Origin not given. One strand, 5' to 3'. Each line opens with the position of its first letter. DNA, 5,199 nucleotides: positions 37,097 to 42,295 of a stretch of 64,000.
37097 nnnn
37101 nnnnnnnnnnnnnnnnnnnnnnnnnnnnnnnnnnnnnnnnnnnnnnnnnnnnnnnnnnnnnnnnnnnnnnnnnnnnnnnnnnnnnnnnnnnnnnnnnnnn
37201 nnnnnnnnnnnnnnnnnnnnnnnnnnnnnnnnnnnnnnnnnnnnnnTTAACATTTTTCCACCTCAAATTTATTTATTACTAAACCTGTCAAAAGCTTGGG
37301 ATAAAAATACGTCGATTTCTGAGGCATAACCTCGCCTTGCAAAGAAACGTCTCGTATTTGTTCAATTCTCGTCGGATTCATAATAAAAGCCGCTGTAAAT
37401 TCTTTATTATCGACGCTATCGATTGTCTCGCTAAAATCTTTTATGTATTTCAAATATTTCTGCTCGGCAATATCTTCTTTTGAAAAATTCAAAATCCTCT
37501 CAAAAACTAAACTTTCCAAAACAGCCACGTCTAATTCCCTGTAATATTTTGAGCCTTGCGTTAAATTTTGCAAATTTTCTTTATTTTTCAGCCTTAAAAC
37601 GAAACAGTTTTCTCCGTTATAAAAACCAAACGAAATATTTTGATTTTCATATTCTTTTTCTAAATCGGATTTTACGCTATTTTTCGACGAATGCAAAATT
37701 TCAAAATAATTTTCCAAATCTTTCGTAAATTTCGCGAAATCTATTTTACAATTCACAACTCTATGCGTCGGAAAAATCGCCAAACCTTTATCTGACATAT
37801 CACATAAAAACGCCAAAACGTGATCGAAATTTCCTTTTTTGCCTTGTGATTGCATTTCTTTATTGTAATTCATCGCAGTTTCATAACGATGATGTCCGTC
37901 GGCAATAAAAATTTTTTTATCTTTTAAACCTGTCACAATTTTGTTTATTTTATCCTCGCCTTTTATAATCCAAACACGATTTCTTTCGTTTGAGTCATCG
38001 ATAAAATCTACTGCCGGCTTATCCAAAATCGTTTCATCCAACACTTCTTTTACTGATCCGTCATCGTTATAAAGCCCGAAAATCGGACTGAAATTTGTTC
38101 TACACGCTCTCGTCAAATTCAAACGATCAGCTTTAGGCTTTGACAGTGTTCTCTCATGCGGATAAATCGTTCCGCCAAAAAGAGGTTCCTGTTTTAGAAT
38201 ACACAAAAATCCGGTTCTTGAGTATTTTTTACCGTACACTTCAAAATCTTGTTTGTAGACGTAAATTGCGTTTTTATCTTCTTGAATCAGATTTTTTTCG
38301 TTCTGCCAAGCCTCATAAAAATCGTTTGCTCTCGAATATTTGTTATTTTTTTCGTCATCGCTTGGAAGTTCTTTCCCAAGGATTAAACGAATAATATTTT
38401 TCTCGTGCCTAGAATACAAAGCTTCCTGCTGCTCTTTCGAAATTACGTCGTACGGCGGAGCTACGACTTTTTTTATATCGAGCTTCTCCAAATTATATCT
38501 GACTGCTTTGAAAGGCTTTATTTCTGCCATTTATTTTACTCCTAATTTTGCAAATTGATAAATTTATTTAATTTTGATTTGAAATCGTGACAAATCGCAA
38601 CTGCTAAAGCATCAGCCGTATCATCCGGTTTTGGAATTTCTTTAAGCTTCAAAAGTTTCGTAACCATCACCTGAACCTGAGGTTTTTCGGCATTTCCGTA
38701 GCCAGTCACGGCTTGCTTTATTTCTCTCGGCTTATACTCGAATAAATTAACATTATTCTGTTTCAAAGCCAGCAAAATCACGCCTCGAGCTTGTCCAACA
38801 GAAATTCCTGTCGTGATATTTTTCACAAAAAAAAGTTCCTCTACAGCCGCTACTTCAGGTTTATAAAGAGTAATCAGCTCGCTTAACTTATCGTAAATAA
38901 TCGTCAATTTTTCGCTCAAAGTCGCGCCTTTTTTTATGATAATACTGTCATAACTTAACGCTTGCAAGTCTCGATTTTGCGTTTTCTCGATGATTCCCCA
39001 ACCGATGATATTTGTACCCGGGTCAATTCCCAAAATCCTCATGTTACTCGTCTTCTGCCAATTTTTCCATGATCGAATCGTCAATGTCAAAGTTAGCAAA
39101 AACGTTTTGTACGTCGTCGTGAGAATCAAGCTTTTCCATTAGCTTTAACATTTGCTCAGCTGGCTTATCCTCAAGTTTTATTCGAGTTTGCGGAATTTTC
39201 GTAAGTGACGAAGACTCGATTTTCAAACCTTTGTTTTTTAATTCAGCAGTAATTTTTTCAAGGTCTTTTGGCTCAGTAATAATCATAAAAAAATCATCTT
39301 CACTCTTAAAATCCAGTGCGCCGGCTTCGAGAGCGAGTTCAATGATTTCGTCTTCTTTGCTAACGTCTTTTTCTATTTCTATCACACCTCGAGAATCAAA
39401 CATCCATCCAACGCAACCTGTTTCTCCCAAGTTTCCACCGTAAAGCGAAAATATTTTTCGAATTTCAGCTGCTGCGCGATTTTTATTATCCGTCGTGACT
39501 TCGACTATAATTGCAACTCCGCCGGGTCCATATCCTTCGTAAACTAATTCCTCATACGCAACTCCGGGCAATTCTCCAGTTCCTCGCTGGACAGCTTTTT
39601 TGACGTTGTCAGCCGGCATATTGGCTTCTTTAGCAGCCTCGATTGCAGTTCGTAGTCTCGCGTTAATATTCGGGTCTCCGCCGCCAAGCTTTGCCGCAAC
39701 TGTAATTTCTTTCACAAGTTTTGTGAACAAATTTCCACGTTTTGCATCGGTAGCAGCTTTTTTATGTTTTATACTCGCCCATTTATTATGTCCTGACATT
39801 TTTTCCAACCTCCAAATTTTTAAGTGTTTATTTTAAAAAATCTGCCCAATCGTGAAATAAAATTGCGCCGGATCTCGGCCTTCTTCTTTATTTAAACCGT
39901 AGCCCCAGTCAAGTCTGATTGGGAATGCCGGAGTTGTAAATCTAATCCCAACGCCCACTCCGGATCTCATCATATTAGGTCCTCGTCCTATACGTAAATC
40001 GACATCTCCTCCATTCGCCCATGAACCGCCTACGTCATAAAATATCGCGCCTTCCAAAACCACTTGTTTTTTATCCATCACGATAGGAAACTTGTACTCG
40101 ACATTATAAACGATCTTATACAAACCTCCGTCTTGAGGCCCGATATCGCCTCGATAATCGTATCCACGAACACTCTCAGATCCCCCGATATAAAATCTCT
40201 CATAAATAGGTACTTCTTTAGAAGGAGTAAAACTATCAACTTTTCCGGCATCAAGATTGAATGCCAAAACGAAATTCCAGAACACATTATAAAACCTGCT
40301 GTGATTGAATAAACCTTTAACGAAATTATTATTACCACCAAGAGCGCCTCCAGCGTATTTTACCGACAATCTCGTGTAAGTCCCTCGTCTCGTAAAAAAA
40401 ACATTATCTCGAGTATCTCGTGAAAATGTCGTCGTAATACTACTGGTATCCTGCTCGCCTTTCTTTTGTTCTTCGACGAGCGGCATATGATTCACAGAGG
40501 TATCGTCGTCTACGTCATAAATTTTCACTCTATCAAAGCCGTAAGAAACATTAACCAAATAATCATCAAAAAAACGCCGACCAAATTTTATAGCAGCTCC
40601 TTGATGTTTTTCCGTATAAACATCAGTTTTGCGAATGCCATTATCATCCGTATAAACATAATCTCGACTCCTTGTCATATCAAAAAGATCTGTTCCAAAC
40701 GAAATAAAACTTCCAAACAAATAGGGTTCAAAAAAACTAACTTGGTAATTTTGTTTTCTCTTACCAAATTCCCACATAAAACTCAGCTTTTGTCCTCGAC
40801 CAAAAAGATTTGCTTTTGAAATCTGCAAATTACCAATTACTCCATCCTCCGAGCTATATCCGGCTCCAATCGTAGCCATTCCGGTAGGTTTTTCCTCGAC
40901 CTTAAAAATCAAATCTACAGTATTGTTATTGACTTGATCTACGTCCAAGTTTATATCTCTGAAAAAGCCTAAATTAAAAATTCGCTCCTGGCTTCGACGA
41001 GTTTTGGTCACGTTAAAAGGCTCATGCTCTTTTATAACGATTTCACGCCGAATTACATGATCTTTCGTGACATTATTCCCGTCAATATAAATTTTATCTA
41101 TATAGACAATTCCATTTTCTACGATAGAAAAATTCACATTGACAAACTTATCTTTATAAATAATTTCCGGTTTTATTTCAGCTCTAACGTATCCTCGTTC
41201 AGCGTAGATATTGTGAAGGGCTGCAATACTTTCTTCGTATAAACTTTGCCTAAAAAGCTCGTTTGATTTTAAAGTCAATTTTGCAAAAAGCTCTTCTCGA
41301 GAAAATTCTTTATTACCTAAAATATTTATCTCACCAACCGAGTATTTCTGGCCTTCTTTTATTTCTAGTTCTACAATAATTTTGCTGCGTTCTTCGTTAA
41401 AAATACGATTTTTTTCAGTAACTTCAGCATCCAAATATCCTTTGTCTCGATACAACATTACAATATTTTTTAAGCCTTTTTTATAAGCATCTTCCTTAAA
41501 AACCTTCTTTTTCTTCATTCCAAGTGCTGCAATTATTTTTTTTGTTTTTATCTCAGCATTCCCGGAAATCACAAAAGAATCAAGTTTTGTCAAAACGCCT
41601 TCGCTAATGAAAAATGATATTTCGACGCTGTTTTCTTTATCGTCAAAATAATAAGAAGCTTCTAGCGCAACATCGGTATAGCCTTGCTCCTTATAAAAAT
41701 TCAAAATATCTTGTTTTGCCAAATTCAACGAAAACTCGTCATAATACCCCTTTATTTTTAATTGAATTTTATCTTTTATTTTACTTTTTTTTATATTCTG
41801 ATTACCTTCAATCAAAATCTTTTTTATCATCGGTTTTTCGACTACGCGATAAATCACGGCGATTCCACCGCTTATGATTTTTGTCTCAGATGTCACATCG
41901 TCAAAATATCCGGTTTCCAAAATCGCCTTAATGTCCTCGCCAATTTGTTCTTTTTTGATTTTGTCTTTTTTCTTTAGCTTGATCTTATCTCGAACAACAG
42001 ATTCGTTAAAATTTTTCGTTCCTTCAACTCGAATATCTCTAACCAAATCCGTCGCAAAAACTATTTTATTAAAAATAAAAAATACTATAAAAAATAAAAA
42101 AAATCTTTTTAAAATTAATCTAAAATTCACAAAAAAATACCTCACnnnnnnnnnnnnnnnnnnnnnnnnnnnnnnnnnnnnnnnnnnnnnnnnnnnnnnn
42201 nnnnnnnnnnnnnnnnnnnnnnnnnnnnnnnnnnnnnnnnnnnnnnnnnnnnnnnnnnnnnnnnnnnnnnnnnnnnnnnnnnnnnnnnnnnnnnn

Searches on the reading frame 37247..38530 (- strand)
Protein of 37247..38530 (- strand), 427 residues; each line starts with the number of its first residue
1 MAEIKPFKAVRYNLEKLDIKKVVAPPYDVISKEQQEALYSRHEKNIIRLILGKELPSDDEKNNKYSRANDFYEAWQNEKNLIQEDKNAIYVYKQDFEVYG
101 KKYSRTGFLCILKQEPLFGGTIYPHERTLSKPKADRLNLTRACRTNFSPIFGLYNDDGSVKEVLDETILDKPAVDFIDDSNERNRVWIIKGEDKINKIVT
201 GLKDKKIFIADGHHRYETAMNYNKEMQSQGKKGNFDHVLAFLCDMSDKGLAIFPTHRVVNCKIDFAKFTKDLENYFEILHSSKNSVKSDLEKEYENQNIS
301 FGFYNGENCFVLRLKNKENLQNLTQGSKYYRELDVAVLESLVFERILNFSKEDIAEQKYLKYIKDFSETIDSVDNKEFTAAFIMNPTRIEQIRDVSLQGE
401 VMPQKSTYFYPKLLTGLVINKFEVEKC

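Call 40: search_protein_families(library=pfam, max_evalue=0.00001, proteins=[window:37247-38530:-])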
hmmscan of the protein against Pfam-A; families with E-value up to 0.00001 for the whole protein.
window:37247-38530:- (427 aa): 1 family
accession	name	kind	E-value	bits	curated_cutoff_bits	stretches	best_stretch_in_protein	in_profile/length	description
PF06245.16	DUF1015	-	2.2e-91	306.6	25.8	1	4-335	1-324/325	Protein of unknown function (DUF1015)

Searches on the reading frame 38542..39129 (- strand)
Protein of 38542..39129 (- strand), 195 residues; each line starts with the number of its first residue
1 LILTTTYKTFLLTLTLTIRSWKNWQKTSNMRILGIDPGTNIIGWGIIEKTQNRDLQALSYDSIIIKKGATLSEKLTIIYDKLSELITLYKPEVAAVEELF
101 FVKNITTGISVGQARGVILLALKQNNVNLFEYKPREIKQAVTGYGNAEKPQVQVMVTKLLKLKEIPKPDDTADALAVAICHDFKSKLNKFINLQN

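Call 40: search_protein_families(library=pfam, max_evalue=0.00001, proteins=[window:38542-39129:-])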
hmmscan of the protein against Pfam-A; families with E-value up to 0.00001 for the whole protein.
window:38542-39129:- (195 aa): 1 family
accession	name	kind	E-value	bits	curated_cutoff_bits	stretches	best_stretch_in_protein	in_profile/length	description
PF02075.23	RuvC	-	6.1e-52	175.9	22.2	1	32-181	1-148/148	Crossover junction endodeoxyribonuclease RuvC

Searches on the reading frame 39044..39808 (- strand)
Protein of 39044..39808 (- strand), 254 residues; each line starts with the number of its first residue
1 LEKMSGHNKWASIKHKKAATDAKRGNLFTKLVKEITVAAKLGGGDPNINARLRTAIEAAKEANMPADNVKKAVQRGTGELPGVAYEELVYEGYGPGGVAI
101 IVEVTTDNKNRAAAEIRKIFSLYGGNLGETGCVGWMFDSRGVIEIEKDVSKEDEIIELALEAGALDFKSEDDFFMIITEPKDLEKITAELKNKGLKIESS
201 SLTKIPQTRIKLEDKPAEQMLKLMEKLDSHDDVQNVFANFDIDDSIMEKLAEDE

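Call 40: search_protein_families(library=pfam, max_evalue=0.00001, proteins=[window:39044-39808:-])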
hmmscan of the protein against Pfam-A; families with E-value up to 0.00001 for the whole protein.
window:39044-39808:- (254 aa): 2 families
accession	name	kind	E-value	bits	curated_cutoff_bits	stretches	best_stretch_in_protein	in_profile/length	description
PF01709.26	Transcrip_reg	-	1.3e-59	201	27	1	85-240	1-160/160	TACO1/YebC second and third domain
PF20772.2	TACO1_YebC_N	-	3.5e-32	111.1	36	1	8-79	1-73/73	TACO1/YebC protein N-terminal domain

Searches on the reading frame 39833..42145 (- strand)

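Call 40: search_protein_families(library=pfam, max_evalue=0.00001, proteins=[window:39833-42145:-])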
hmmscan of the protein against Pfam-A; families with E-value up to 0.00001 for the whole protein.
window:39833-42145:- (770 aa): 3 families
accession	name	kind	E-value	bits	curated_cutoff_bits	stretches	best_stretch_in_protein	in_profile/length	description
PF01103.29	Omp85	-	1.1e-65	222.7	24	1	446-770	1-325/325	Omp85 superfamily domain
PF07244.20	POTRA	-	3.6e-55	185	21.3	5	268-343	1-78/79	Surface antigen variable number repeat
PF08478.15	POTRA_1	-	3.2e-07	31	23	0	107-148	3-44/69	POTRA domain, FtsQ-type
